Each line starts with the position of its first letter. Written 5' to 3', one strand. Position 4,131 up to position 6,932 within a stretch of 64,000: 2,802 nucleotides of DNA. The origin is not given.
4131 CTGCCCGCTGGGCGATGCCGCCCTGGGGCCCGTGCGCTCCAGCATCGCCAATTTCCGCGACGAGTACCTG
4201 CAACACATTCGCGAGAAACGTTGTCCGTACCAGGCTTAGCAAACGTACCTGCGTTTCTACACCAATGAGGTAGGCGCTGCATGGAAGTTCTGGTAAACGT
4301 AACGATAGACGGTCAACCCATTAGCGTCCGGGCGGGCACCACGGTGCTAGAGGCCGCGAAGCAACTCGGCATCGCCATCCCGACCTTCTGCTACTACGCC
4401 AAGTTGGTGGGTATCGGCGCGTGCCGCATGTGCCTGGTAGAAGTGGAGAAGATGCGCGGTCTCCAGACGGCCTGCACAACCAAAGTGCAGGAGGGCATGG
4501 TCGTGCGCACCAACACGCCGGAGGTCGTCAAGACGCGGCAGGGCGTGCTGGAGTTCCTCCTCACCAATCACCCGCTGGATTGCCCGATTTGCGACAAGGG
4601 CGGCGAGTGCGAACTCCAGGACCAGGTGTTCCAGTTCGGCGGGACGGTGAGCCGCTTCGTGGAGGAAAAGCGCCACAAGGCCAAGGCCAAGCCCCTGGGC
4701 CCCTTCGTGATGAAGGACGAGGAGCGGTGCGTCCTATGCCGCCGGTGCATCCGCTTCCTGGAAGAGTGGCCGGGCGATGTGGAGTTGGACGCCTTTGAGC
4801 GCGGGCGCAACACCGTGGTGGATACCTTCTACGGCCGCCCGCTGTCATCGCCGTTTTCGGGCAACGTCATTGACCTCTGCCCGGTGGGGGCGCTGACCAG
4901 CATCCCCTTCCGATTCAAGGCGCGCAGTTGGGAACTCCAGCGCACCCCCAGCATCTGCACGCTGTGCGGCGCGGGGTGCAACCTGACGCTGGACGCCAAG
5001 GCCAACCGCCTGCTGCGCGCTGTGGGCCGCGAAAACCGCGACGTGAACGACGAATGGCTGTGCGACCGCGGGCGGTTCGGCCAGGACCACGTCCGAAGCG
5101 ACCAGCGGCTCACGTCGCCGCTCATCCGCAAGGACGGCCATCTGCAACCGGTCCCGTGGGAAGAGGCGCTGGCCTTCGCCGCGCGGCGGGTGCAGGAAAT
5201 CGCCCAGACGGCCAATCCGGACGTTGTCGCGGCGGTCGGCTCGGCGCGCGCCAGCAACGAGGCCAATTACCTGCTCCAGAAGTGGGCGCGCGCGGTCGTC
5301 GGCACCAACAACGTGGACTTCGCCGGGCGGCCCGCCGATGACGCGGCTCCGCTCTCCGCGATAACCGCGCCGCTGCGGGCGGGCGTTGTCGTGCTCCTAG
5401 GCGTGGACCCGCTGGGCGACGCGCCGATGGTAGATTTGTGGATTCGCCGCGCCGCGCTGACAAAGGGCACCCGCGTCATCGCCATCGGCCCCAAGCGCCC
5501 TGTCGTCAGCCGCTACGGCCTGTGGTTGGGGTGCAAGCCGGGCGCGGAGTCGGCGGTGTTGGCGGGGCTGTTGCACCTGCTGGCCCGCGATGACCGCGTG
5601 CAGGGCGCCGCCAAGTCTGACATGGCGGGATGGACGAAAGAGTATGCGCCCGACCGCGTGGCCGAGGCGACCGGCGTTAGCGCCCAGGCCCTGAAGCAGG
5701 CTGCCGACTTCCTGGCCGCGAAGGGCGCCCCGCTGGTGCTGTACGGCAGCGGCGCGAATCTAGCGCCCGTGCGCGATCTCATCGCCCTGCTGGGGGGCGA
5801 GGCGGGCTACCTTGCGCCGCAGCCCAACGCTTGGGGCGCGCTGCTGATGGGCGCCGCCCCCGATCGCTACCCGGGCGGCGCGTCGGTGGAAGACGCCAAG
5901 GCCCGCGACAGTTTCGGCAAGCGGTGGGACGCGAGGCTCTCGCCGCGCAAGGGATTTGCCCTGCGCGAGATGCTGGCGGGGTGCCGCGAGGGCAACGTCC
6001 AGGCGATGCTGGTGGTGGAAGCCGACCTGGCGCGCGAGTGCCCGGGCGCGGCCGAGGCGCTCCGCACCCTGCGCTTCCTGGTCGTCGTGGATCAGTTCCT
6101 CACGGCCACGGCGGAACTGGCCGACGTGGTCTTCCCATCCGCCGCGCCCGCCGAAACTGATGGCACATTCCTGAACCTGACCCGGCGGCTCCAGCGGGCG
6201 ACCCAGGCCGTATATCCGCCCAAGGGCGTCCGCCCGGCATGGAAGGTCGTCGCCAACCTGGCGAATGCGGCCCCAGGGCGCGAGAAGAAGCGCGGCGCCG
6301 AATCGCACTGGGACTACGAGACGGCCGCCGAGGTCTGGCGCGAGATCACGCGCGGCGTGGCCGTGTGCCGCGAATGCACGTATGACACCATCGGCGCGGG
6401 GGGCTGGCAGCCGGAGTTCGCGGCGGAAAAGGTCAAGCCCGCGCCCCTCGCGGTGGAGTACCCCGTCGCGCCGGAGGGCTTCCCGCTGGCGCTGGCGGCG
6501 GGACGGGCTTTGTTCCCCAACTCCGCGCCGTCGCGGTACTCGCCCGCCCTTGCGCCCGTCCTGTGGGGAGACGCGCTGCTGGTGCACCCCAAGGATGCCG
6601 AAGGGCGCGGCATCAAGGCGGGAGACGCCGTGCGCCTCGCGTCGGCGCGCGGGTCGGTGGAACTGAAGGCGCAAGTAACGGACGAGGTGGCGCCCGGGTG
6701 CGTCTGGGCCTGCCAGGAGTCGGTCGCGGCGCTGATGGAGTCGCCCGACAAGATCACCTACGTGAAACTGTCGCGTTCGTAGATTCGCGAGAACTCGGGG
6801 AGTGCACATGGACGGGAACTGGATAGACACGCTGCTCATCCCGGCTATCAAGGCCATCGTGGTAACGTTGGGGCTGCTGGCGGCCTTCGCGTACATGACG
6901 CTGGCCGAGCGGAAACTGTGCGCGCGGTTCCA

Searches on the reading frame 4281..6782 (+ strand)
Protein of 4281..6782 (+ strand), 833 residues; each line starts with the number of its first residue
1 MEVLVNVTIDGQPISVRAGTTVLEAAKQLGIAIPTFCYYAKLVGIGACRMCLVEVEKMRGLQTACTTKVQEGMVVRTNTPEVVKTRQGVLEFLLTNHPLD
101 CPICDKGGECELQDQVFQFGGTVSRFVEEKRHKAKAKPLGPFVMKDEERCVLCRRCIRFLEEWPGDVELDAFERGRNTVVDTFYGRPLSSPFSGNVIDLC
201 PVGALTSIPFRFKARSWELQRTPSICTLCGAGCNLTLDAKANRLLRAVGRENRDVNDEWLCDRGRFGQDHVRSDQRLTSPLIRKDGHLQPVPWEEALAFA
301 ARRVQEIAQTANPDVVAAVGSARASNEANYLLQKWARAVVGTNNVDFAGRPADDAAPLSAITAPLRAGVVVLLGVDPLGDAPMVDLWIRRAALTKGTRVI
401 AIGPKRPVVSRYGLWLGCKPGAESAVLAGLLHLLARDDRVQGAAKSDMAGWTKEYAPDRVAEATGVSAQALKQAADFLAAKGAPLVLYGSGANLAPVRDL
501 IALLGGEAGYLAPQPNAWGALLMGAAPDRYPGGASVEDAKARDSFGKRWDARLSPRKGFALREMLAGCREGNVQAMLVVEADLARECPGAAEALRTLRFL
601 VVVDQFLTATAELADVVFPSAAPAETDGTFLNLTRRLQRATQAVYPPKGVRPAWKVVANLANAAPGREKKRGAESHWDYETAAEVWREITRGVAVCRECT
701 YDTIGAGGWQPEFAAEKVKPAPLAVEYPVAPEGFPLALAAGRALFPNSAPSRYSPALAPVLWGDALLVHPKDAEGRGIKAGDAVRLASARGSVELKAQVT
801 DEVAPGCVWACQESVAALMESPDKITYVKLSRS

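Call 80: search_protein_families(library=pfam, proteins=[window:4281-6782:+], max_evalue=0.00001)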
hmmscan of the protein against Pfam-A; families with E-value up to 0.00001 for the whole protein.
window:4281-6782:+ (833 aa): 8 families
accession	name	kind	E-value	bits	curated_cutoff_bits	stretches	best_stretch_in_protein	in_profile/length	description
PF00384.28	Molybdopterin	-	1.2e-37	130.3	24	1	276-662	1-352/353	Molybdopterin oxidoreductase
PF13510.11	Fer2_4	-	1.9e-23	82.7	22.8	1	5-79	4-81/82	2Fe-2S iron-sulfur cluster binding domain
PF22117.2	Fer4_Nqo3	-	3.7e-23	81.9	27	1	140-206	1-67/67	NADH-quinone oxidoreductase subunit 3, ferredoxin-like domain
PF10588.14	NADH-G_4Fe-4S_3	-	6.2e-17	61.3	27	1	86-122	1-37/40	NADH-ubiquinone oxidoreductase-G iron-sulfur binding region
PF01568.27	Molydop_binding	-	4.9e-14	52.7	26.8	1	764-812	29-78/110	Molydopterin dinucleotide binding domain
PF04879.21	Molybdop_Fe4S4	-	1.3e-11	44.7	22.7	1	220-272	2-54/55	Molybdopterin oxidoreductase Fe4S4 domain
PF22151.2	Fer4_NDSU1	-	2.3e-09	37.1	23.8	1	220-269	2-51/51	NADH-ubiquinone oxidoreductase NDSU1/NuoG-like, 4Fe-4S domain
PF00111.32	Fer2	-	2.5e-08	34.2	21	1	7-69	1-76/77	2Fe-2S iron-sulfur cluster binding domain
